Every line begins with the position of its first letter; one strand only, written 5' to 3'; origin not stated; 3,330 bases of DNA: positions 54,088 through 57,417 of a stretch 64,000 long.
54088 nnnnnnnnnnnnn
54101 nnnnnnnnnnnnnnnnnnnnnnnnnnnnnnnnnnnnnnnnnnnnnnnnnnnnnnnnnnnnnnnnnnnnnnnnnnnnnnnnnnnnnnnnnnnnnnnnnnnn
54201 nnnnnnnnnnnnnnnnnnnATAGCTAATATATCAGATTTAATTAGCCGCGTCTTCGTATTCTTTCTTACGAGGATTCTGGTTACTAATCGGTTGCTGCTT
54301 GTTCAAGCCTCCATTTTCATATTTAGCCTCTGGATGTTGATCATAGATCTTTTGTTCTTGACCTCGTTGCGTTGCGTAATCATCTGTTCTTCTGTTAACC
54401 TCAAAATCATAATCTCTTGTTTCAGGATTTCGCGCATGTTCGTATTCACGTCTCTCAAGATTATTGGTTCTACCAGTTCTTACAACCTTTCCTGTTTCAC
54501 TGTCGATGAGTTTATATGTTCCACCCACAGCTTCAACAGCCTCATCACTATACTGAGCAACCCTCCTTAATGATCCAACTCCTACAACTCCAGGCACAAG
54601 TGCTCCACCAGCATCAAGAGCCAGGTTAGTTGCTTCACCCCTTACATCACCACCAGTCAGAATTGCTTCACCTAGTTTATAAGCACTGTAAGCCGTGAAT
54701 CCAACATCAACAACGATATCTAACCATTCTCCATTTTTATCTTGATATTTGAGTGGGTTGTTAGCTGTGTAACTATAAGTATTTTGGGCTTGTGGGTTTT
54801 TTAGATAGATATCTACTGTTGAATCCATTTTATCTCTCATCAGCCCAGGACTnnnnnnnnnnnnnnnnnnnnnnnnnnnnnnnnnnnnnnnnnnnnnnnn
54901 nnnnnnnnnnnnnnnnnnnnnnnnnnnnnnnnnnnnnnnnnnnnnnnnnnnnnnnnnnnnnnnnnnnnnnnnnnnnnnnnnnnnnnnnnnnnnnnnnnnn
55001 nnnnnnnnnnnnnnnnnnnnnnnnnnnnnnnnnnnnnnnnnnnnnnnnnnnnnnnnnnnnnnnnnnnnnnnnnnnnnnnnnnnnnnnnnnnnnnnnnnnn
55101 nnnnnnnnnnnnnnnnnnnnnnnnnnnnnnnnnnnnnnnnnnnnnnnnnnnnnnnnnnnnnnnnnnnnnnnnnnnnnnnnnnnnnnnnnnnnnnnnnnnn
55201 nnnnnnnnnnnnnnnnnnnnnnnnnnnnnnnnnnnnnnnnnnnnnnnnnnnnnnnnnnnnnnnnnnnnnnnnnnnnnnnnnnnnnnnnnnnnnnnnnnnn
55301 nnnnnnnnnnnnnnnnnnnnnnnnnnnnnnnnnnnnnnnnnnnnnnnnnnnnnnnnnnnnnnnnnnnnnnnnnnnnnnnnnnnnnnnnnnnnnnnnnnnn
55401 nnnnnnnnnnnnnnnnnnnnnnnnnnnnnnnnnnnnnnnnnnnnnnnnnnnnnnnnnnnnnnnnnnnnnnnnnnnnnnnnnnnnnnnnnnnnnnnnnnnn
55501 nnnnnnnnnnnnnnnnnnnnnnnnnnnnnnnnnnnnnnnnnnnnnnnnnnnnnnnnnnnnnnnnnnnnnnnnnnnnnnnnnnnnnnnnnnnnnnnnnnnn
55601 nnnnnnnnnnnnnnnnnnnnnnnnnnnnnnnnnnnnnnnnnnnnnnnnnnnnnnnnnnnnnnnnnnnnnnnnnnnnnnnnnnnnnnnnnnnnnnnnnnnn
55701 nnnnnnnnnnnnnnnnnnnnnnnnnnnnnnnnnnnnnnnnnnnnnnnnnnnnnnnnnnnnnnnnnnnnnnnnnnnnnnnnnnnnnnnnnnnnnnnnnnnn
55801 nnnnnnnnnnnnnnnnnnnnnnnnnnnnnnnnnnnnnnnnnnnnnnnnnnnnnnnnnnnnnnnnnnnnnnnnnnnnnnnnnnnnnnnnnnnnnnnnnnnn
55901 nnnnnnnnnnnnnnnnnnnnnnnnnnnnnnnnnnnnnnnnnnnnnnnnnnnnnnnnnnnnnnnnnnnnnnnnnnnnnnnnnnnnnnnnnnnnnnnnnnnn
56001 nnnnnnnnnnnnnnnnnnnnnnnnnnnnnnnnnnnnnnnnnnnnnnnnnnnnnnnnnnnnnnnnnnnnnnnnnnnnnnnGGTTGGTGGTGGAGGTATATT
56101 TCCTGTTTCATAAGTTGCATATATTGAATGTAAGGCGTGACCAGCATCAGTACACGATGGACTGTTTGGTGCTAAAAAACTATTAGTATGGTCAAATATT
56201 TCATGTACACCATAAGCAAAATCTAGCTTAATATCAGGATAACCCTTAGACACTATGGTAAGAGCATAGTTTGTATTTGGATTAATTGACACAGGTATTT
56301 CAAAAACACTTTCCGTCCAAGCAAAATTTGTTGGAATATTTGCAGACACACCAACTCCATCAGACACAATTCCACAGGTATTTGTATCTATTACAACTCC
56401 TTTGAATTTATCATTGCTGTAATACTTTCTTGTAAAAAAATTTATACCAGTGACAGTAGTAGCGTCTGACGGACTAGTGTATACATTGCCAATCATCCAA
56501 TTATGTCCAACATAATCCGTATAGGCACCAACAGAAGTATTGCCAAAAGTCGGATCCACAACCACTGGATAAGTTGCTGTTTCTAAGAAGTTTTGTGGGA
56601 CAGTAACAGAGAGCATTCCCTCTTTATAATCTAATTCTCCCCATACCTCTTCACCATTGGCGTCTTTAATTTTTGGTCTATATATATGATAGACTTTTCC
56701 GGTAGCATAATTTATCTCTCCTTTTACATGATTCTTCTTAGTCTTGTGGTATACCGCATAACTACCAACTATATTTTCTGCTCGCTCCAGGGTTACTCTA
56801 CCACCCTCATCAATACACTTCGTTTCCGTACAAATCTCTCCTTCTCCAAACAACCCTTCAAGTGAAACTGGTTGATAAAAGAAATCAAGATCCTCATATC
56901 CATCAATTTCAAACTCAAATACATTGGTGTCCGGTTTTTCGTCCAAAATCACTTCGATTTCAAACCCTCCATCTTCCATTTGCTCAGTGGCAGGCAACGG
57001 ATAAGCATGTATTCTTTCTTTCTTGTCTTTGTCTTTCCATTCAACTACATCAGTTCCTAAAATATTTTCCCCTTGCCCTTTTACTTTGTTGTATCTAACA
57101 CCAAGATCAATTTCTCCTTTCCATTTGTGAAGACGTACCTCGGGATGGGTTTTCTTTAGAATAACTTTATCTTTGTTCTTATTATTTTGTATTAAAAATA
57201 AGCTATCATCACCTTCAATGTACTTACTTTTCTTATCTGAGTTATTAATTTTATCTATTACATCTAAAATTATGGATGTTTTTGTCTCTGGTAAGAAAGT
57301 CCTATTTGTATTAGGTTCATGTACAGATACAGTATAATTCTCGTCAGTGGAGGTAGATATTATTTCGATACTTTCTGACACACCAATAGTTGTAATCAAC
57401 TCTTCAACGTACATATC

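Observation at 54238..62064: Giant Rhs/YD-repeat toxin with FG-GAP-type N-terminal repeats and a GIY-YIG-like C-terminal tip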

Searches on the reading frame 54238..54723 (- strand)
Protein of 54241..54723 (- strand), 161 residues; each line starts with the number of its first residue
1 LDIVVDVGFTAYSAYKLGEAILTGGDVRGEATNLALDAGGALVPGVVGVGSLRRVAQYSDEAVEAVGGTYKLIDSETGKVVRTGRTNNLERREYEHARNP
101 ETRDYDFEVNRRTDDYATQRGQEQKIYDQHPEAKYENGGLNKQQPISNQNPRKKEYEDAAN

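Call 5: search_protein_families(library=pfam, proteins=[window:54238-54660:-], max_evalue=0.1)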
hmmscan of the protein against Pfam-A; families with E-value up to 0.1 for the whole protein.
window:54238-54660:- (140 aa): 1 family
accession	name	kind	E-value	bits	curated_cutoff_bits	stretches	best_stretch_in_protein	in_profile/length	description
PF01541.30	GIY-YIG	-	0.047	14.4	22.6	1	46-85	2-39/78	GIY-YIG catalytic domain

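Call 15: find_homologous_proteins(query=window:54241-54723:-, max_evalue=0.01)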
Query seq(161 aa) (161 aa): 8 proteins with E <= 0.01 among 106 candidates.
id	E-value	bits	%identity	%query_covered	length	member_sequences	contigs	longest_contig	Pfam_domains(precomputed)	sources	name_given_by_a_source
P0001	4.8e-86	304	86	100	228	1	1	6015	-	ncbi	-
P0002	1.4e-33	134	70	57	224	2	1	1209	-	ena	-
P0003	3.6e-30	123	66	58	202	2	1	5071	-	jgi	-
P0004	1.4e-29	121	49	98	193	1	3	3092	-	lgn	-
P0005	6.9e-28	116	49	91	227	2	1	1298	-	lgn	-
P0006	1.9e-23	101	63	51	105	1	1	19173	-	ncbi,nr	ncbi:MAG: hypothetical protein P1V19_08085 [Gimesia sp.]|nr:hypothetical protein [Gimesia sp.]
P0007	2.8e-21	94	57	57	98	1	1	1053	-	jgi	jgi:hypothetical protein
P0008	1.3e-9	56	61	30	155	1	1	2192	-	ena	-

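Call 24: find_encoding_contigs(protein=P0001, flank=6000, max_places=6)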
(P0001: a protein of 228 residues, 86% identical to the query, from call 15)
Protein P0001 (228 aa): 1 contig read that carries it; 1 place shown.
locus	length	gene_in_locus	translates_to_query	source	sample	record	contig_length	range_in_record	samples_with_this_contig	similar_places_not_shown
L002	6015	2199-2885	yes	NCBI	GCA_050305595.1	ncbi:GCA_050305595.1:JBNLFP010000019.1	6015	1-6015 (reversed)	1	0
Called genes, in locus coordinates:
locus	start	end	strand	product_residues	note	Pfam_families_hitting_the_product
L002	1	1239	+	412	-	?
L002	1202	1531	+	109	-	PF21812:DUF6881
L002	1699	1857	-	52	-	-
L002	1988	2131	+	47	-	-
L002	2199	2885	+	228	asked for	-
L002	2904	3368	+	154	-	PF15428:Imm26 (weak)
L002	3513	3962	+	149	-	-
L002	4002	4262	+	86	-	-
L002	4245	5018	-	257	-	PF00665:rve, PF13683:rve_3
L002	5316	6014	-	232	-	?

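Call 25: find_encoding_contigs(protein=P0006, flank=4000, max_places=3)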
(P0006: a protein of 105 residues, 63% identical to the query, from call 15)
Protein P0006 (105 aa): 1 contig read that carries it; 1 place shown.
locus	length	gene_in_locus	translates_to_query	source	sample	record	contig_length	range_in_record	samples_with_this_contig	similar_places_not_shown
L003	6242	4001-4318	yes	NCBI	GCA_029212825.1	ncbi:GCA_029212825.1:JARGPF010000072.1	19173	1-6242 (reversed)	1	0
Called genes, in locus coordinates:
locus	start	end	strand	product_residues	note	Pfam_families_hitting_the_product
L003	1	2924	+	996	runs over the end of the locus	PF00149:Metallophos, PF02129:Peptidase_S15, PF08530:PepX_C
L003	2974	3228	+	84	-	-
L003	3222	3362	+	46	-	-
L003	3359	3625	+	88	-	-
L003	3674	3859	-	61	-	-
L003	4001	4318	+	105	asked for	-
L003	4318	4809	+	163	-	PF15428:Imm26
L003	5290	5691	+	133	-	PF14078:DUF4259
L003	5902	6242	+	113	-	?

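Call 26: find_encoding_contigs(protein=P0003, flank=4000, max_places=3)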
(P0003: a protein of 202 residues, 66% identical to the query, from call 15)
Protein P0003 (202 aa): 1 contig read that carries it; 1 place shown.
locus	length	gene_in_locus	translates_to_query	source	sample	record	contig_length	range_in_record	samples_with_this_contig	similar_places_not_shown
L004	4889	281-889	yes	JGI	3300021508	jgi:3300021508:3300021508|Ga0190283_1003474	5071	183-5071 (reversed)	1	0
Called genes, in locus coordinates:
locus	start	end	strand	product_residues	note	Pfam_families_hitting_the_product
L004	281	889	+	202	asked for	-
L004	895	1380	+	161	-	PF15428:Imm26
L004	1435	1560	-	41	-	-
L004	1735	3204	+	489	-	PF25023:TEN_YD-shell, PF14411:LHH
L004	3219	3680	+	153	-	PF14567:SUKH_5, PF09346:SMI1_KNR4, PF14568:SUKH_6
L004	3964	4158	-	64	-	-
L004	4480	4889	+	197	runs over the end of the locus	?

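Call 27: find_encoding_contigs(protein=P0004, flank=4000, max_places=3)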
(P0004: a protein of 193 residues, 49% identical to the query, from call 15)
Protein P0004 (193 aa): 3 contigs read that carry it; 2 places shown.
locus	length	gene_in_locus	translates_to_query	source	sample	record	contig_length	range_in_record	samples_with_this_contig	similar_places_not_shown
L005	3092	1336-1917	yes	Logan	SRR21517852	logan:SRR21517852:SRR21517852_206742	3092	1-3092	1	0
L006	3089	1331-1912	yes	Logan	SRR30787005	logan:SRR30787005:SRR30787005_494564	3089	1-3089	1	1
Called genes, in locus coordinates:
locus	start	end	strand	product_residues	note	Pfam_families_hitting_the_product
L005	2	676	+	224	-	?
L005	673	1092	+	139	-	-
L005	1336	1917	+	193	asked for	-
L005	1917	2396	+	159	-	PF15428:Imm26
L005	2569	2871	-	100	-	PF13560:HTH_31, PF01381:HTH_3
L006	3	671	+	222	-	?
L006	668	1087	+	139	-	-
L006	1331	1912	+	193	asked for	-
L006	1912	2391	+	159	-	PF15428:Imm26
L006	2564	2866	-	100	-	PF13560:HTH_31, PF01381:HTH_3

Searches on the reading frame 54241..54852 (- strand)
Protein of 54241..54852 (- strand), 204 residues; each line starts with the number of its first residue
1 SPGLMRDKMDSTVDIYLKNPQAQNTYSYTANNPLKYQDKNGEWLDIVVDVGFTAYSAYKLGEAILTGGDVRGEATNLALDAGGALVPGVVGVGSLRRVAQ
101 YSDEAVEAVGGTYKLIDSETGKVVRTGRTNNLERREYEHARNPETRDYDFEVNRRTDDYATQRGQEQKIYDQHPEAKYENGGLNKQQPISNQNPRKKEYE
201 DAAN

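Call 17: search_protein_families(library=pfam, alignment_id=A1, max_evalue=1)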
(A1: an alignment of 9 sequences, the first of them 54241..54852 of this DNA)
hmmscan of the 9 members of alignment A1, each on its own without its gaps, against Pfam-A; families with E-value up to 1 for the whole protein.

A. member 1, window:54241-54852:- (204 aa): 1 family
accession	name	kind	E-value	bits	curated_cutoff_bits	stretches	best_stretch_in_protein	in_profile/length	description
PF01541.30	GIY-YIG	-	0.084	13.6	22.6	1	110-149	2-39/78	GIY-YIG catalytic domain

B. families by the number of members that match (of 9 scanned): 6 families
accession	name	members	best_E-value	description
PF01541.30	GIY-YIG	7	0.0029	GIY-YIG catalytic domain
PF10544.15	T5orf172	2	0.076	T5orf172 domain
PF07591.16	PT-HINT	1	0.019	Pretoxin HINT domain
PF25769.1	PLK4_bind_CEP152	1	0.022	CEP152, PLK4 binding region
PF23607.1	WZC_N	1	0.074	Tyrosine-protein kinase Wzc, N-terminal domain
PF12900.13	Pyridox_ox_2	1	0.092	Pyridoxamine 5'-phosphate oxidase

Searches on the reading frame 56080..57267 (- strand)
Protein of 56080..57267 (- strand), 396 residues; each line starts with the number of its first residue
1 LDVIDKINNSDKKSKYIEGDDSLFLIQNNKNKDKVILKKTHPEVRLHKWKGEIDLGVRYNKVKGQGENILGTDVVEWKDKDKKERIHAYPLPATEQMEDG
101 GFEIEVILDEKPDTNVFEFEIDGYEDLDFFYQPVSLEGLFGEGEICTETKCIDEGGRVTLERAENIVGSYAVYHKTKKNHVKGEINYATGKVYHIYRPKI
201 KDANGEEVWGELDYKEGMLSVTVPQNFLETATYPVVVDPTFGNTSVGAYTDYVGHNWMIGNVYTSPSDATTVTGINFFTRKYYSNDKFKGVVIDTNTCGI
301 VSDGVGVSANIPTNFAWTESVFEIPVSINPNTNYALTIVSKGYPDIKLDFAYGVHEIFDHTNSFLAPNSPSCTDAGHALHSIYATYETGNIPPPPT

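Call 65: predict_structure(alignment_id=A4)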
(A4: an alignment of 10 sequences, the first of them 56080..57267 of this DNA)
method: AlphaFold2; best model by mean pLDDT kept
length: 396 residues; sequences in the alignment: 10
mean_pLDDT: 78.0   pTM: 0.67
mean pLDDT of the five models: 78.0, 76.7, 69.5, 69.3, 66.1
residues with pLDDT >= 90: 112; 70-90: 176; 50-70: 73; < 50: 35
segments of 3 or more residues with pLDDT < 50: 10-14, 16-18, 21-25, 27-29, 180-182, 184-186, 390-396
pLDDT, mean of each block of 10 residues (from residue 1): 51 49 49 56 75 80 84 88 89 67 92 94 84 61 76 80 78 67 48 84 95 91 96 93 68 87 77 88 88 92 94 87 92 89 84 68 89 66 71 36
secondary structure, 60 per line:
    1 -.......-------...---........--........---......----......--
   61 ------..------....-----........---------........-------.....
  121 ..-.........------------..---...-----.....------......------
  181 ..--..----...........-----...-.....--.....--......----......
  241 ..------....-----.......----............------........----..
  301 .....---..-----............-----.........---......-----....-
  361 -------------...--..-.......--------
elements in order: H2-8 E16-18 E22-29 E32-39 E43-48 E53-58 E75-78 E84-91 E101-108 E116-122 E127-132 E150-152 E158-162 E169-174 E191-201 E207-209 E211-215 E218-222 H225-230 E235-242 E249-252 E258-264 E269-280 E287-294 E299-305 E316-327 E333-341 E345-350 E356-359 E374-376 E382-388

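Call 67: fold_search(model_id=the predicted structure, library=pdb)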
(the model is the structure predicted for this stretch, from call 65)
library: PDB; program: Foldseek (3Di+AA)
matches with E <= 10: 600; with E <= 0.001: 0
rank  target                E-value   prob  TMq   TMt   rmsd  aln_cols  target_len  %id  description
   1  8eap_D                7.1e-03  0.25  0.14  0.12  27.5       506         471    8  Cryo-EM structure of the in-situ gp10-gp26 from bacteriophage P22 (released 2023-09-06)
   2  9d93_Pa               1.2e-02  1.00  0.29  0.19   5.1       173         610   11  Mycobacteriophage Bxb1 tail tip - Composite map and model (released 2024-09-25)
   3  8hcj_A                1.3e-02  0.33  0.16  0.16  19.0       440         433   10  Structure of GH43 family enzyme, Xylan 1, 4 Beta- xylosidase from pseudopedobacter saltans (released 2023-11-15)
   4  5ihw                  1.4e-02  0.23  0.15  0.18  17.9       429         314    7  The crystal structure of SdrE from staphylococcus aureus (released 2017-03-22)
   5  5awo                  1.8e-02  0.87  0.20  0.14  12.7       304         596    8  Arthrobacter globiformis T6 isomalto-dextranse (released 2015-09-09)
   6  9eui_Q                2.0e-02  0.38  0.21  0.10  37.9       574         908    9  Cryo-EM structure of Staphylococcus aureus bacteriophage phi812 baseplate in the post-contraction state - complete (released 2025-04-09)
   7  4je0_A                2.1e-02  0.38  0.19  0.23  15.5       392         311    9  Structures of SdrD from Staphylococcus aureus reveal the molecular mechanism of how the cell surface receptors recogni (released 2013-06-19)
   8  5wta_C                2.5e-02  0.25  0.17  0.20  17.5       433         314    7  Crystal Structure of Staphylococcus aureus SdrE apo form (released 2017-07-19)
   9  8xi1_A                2.6e-02  0.72  0.17  0.08  12.5       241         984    8  Cellodextrin phosphorylase from Clostridium thermocellum mutant - all cysteine residues were substituted with serines (released 2024-12-25)
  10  5nz8_A                2.7e-02  0.69  0.18  0.09  12.7       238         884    8  Clostridium thermocellum cellodextrin phosphorylase with cellotetraose and phosphate bound (released 2017-08-09)
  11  6kjl_A                2.9e-02  0.35  0.17  0.21  20.7       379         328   11  Xylanase J from Bacillus sp. strain 41M-1 (released 2019-09-04)
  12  9euj_G                3.0e-02  0.33  0.21  0.11  35.7       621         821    7  Cryo-EM structure of Staphylococcus aureus bacteriophage phi812 baseplate in the post-contraction state - sheath initi (released 2025-04-09)
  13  4je0_B                3.1e-02  0.38  0.21  0.24  15.5       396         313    9  Structures of SdrD from Staphylococcus aureus reveal the molecular mechanism of how the cell surface receptors recogni (released 2013-06-19)
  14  4ci7_A                3.5e-02  0.89  0.26  0.23  16.6       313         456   12  The crystal structure of the cysteine protease and lectin-like domains of Cwp84, a surface layer associated protein of (released 2014-05-14)
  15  7sg7_S                3.5e-02  0.18  0.15  0.13  24.6       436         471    8  In situ cryo-EM structure of bacteriophage Sf6 gp8:gp14N complex at 2.8 A resolution (released 2022-11-09)
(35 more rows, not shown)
